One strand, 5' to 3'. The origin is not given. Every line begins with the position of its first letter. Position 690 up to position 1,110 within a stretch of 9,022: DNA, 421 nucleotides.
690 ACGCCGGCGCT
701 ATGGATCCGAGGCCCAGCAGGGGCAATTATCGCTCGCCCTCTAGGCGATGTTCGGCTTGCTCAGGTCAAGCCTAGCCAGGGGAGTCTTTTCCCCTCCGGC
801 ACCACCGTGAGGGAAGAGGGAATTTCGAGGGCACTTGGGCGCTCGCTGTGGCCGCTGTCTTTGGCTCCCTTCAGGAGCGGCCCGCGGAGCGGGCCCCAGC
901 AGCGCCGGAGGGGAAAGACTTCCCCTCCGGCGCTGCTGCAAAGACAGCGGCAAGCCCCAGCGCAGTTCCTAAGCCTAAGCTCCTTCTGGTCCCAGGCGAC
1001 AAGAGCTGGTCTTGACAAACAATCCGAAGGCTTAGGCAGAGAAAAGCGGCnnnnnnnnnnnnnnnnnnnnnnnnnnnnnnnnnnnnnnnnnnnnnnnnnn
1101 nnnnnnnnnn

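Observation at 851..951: ~100-nt closed four-way-junction repeat with perfect 13-bp terminal inverted repeats (copy 1, inverted relative to copy 2)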

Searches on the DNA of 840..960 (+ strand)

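Call 52: search_dna_similar(query=window:840-960:+, collection=plasmids, mode=distant, max_evalue=0.01, max_rows=10)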
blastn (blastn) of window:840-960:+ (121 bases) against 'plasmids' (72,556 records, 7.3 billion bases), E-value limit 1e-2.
No match.

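Call 53: search_dna_similar(query=window:840-960:+, collection=phages, mode=distant, max_evalue=0.01, max_rows=10)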
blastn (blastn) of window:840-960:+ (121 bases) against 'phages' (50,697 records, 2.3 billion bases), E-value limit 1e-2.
No match.
